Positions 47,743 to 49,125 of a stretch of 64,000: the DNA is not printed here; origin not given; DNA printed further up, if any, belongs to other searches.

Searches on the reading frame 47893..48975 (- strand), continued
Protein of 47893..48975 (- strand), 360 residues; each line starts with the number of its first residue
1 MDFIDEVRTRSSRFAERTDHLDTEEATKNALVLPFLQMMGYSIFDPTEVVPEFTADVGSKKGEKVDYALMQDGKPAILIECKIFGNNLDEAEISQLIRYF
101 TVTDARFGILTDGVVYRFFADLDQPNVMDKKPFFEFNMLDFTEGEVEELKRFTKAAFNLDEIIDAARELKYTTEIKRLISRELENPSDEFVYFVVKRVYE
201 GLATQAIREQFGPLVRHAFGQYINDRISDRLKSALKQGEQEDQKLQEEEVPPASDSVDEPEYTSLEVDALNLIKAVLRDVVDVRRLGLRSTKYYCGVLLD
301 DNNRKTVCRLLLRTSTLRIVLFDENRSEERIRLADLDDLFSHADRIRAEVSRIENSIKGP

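Call 63: search_dna_similar(query=window:47893-48975:-, collection=plasmids, mode=protein, max_rows=15)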
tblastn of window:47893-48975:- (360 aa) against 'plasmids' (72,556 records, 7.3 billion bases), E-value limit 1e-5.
Records with a match: 55; places in all: 55; records where one place covers at least 80% of the query: 22.
Best place of each record, by identity: <60% 55.
By first word of the organism name: Borreliella 19; Rhizobium 6; Curtobacterium 6; Borrelia 5; Haladaptatus 3; Variovorax 1; Escherichia 1; Peptoclostridium 1; Duffyella 1; Kocuria 1; and 11 more.
By predicted mobility (MOB-suite, as given by PLSDB): non-mobilizable 48; conjugative 6; mobilizable 1.
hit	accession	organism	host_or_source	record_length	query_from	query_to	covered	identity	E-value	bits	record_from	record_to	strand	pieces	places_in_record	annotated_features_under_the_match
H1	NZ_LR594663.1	Variovorax sp. RA8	Riverbed sediment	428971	1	355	99%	47.8%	2e-97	323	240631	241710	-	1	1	type I restriction endonuclease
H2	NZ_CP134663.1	Escherichia coli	Larus michahellis,bacteria,cloaca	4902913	1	348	97%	45.0%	7e-92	307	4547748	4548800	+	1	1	none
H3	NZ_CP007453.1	Peptoclostridium acidaminophilum DSM 3953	black mud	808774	1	354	98%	44.2%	1e-90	304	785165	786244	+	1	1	type I restriction endonuclease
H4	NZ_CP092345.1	Rhizobium gallicum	Phaseolus vulgaris,Cell culture,nodule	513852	1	352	98%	43.8%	1e-79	272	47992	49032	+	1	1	type I restriction endonuclease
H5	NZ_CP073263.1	Duffyella gerundensis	Lolium perenne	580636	1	346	96%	44.2%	5e-91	305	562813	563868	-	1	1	type I restriction endonuclease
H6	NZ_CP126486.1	Kocuria rosea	mixed culture,an irradiated device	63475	1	352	98%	43.2%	3e-86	291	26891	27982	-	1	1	type I restriction enzyme HsdR N-terminal domain-containing protein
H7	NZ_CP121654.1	Rhizobium sp. CB3171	Calliandra calothyrsus,cell culture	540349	1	348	97%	43.3%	5e-76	261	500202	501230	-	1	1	type I restriction endonuclease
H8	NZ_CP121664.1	Rhizobium sp. CB3090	Gliricidia sp.,cell culture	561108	1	348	97%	43.0%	3e-75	259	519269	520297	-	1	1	type I restriction endonuclease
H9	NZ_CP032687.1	Rhizobium sp. CCGE531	Phaseolus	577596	1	348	97%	42.7%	1e-74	258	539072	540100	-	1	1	type I restriction endonuclease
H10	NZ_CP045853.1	Curtobacterium flaccumfaciens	Phaseolus vulgaris,cell culture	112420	1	350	97%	42.2%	1e-74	258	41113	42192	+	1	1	type I restriction endonuclease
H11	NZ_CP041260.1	Curtobacterium flaccumfaciens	Phaseolus vulgaris,whole genome assembly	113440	1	350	97%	42.2%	1e-74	258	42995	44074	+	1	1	type I restriction endonuclease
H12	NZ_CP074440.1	Curtobacterium flaccumfaciens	Vigna radiata,culture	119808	1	350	97%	42.2%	1e-74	258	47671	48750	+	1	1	type I restriction endonuclease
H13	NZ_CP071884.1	Curtobacterium flaccumfaciens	Vigna radiata,culture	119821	1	350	97%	42.2%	1e-74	258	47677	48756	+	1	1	type I restriction endonuclease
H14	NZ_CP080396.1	Curtobacterium flaccumfaciens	whole organism,bean blight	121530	1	350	97%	42.2%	1e-74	258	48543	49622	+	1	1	type I restriction endonuclease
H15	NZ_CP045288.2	Curtobacterium flaccumfaciens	Capsicum sp.,Single cell,Leaf,Dry beans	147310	1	350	97%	42.2%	1e-74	258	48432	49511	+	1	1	type I restriction endonuclease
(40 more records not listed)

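Call 64: search_dna_similar(query=window:47893-48975:-, collection=phages, mode=protein, max_rows=10)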
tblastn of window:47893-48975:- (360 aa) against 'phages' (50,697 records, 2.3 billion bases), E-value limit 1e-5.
Records with a match: 19; places in all: 19; records where one place covers at least 80% of the query: 18.
Best place of each record, by identity: <60% 19.
By first word of the organism name: Porphyromonas 4; Bacteriophage 2; Enterococcus 2; Corynebacterium 2; Streptococcus 2; Pseudomonas 1; Acetoanaerobium 1; Lacticaseibacillus 1; Terrisporobacter 1; Fusobacterium 1; and 2 more.
By host as written in the record: - 3; Porphyromonas gingivalis ATCC 49417 2; Corynebacterium xerosis 2; Porphyromonas gingivalis WW2866 1; Porphyromonas gingivalis AFR5B1 1; Acetoanaerobium noterae DSL2 1; Lacticaseibacillus paracasei LMG 19719 1; Enterococcus gallinarum BBC_KY_5 1; and 7 more.
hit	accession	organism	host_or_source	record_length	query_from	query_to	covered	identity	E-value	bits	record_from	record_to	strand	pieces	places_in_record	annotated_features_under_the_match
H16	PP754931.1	Porphyromonas phage phage019b_ATCC49417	Porphyromonas gingivalis ATCC 49417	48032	1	346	96%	46.3%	1e-92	308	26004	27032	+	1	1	endonuclease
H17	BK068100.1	Porphyromonas phage phage019a_ATCC49417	Porphyromonas gingivalis ATCC 49417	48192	1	346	96%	46.3%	1e-92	308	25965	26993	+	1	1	endonuclease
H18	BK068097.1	Porphyromonas phage phage016a_WW2866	Porphyromonas gingivalis WW2866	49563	1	346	96%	46.3%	1e-92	308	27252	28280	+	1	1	endonuclease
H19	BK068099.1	Porphyromonas phage phage018a_AFR5B1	Porphyromonas gingivalis AFR5B1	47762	1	346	96%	45.7%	2e-92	307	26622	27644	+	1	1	endonuclease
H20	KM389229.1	Pseudomonas phage F_TK1718sp/PAK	-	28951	1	348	97%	44.8%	1e-85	288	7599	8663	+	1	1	record has no annotation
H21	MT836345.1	Bacteriophage sp.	human fecal samples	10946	1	347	96%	43.8%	5e-89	298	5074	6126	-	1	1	record has no annotation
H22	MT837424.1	Bacteriophage sp.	human fecal samples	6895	1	352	98%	40.4%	1e-74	256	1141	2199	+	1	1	record has no annotation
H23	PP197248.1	Acetoanaerobium phage ANDSL2_ph1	Acetoanaerobium noterae DSL2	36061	1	353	98%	39.0%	1e-78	268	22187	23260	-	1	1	endonuclease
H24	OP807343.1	Lacticaseibacillus phage P7.1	Lacticaseibacillus paracasei LMG 19719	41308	2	353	98%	38.3%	1e-66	233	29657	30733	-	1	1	hypothetical protein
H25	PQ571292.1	Enterococcus phage EG-TP1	Enterococcus gallinarum BBC_KY_5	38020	3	327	90%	40.9%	1e-71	248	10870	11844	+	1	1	endonuclease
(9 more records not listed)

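Call 65: get_annotated_region(hit=H2, flank=6000)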
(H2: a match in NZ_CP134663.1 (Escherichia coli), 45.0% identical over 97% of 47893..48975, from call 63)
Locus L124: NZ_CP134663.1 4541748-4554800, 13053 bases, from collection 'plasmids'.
description: Escherichia coli strain 64A:C plasmid unnamed1, complete sequence
organism: Escherichia coli (NCBI taxid 562)
taxonomy: Bacteria; Pseudomonadota; Gammaproteobacteria; Enterobacterales; Enterobacteriaceae; Escherichia; Escherichia coli
host: -; source: Larus michahellis,bacteria,cloaca; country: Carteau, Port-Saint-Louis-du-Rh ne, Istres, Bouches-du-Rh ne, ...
typing (MOB-suite, as given by PLSDB): non-mobilizable
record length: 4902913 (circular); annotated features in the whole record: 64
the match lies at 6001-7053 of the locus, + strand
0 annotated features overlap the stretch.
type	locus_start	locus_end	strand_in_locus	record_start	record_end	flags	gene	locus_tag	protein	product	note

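Call 66: get_annotated_region(hit=H16, flank=4000)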
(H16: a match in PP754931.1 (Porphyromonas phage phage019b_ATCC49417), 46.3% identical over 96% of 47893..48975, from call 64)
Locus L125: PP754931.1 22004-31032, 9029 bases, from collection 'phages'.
description: Porphyromonas phage phage019b_ATCC49417, complete genome.
organism: Porphyromonas phage phage019b_ATCC49417 (NCBI taxid 3144283)
taxonomy: Viruses
host: Porphyromonas gingivalis ATCC 49417; source: human; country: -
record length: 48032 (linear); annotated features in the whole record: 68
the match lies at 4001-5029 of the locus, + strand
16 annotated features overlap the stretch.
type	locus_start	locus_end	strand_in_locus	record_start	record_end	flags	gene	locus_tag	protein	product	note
CDS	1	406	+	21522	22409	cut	-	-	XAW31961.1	adaptor protein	-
CDS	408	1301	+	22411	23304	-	-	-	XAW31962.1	hypothetical protein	-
CDS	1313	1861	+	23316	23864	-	-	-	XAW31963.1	hypothetical protein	-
CDS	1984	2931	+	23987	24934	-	-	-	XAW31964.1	amidoligase enzyme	-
CDS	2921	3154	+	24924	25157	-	-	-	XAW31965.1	hypothetical protein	-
CDS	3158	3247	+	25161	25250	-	-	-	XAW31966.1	hypothetical protein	-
CDS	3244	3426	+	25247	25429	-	-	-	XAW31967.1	HicA-like toxin-antitoxin protein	HicA-like bacterial toxin-antitoxin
CDS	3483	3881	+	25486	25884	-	-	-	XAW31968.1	HicB-like toxin-antitoxin protein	HicB-like bacterial toxin-antitoxin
CDS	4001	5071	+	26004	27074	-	-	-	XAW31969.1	endonuclease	-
CDS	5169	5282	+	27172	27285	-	-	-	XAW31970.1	hypothetical protein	-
CDS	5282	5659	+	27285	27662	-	-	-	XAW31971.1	hypothetical protein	-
CDS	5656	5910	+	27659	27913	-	-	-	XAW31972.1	hypothetical protein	-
CDS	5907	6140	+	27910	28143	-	-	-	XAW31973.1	acr candidate protein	-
CDS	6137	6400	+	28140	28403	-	-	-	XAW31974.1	hypothetical protein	-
CDS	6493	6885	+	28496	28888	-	-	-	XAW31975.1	neck protein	-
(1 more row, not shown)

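Call 71: search_protein_families(library=pfam, alignment_id=A5, max_evalue=0.001)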
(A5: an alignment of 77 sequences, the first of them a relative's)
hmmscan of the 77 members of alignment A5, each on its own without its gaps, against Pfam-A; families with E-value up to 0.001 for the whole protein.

A. member 1, L006:5165-5998:+ (278 aa): 4 families
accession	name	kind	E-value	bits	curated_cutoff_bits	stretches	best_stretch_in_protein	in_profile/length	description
PF00717.28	Peptidase_S24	-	1.4e-18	67.1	23.3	1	157-271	6-115/116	Peptidase S24-like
PF01381.28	HTH_3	-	8.2e-11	42.2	23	1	18-67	4-53/55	Helix-turn-helix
PF13560.12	HTH_31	-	5.1e-10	39.9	27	1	14-63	5-55/64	Helix-turn-helix domain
PF12844.13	HTH_19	-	2.1e-05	24.8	30.2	1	14-63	3-52/64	Helix-turn-helix domain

B. families by the number of members that match (of 77 scanned): 73 families (the first 25 are shown)
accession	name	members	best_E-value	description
PF00072.30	Response_reg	2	3.3e-25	Response regulator receiver domain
PF00330.25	Aconitase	1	2e-182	Aconitase family (aconitate hydratase)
PF00709.27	Adenylsucc_synt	1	1.3e-106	Adenylosuccinate synthetase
PF07995.17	GSDH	1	5.3e-77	Glucose / Sorbosone dehydrogenase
PF02574.22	S-methyl_trans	1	2.1e-75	Homocysteine S-methyltransferase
PF00294.29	PfkB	1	1.6e-74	pfkB family carbohydrate kinase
PF12008.13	EcoR124_C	1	1.5e-64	Type I restriction and modification enzyme - subunit R C terminal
PF01425.27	Amidase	1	5.8e-63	Amidase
PF01266.30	DAO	1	4e-59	FAD dependent oxidoreductase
PF00884.28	Sulfatase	1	2.1e-57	Sulfatase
PF22679.2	T1R_D3-like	1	2e-56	Type I restriction enzyme subunit R domain 3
PF18766.7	SWI2_SNF2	1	1.7e-55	SWI2/SNF2 ATPase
PF04313.20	HSDR_N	1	1.4e-45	Type I restriction enzyme R protein N terminus (HSDR_N)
PF03050.20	DDE_Tnp_IS66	1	7.6e-45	Transposase IS66 family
PF08212.18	Lipocalin_2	1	2.4e-39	Lipocalin-like domain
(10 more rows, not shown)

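Call 83: search_protein_families(library=pfam, proteins=[L009:7131-7367:+, L022:7101-7346:+, L024:7141-7407:+, L075:7103-7354:+, L076:3441-3677:+, L038:7161-7547:+, L042:5822-6250:+, L057:7095-7439:+, L011:7188-7430:+, L006:7283-7579:+], max_evalue=0.01)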
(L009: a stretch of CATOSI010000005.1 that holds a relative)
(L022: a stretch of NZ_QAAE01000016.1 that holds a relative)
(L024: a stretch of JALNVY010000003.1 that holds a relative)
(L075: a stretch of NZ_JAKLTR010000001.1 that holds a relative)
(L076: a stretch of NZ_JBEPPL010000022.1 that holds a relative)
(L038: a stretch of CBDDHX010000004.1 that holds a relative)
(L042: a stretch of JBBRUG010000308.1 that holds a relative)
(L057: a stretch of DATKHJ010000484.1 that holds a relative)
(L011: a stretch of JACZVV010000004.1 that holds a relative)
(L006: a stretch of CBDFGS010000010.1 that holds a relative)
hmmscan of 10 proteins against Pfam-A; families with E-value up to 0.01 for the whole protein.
L009:7131-7367:+ (79 aa): 0 families

L022:7101-7346:+ (82 aa): 0 families

L024:7141-7407:+ (89 aa): 0 families

L075:7103-7354:+ (84 aa): 1 family
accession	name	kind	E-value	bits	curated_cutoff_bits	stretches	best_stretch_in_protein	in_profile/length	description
PF21827.1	New_glue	-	0.0082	16.3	31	0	18-52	7-43/94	New glue protein family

L076:3441-3677:+ (79 aa): 0 families

L038:7161-7547:+ (129 aa): 0 families

L042:5822-6250:+ (143 aa): 0 families

L057:7095-7439:+ (115 aa): 3 families
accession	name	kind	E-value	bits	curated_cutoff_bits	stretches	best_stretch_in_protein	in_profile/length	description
PF12680.13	SnoaL_2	-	2e-14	54.5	27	1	11-106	3-100/102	SnoaL-like domain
PF14534.12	DUF4440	-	5.1e-08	33.8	25.2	1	7-104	3-104/107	Domain of unknown function (DUF4440)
PF08332.16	CaMKII_AD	-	0.0021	18.7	22.1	1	7-105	7-117/128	Calcium/calmodulin dependent protein kinase II association domain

L011:7188-7430:+ (81 aa): 2 families
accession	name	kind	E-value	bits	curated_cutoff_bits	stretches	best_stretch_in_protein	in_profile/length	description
PF20605.4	Antitox_RHH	-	0.00045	20.8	27.2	1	11-39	10-38/50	Antitoxin-like ribbon-helix-helix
PF22513.2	FitA-like_RHH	-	0.0081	16.6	27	0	13-32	9-28/39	Antitoxin FitA-like, ribbon-helix-helix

L006:7283-7579:+ (99 aa): 0 families

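Call 84: search_protein_families(library=phrogs, proteins=[window:47893-48975:-], max_evalue=0.001)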
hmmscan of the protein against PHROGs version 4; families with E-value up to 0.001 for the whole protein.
window:47893-48975:- (360 aa): 2 families
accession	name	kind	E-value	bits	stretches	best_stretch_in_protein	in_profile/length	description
phrog_4225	-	DNA, RNA and nucleotide metabolism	1.4e-113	380.6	1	1-354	2-355/357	endonuclease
phrog_17239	-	unknown function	1e-06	29.3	1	63-148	65-149/259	-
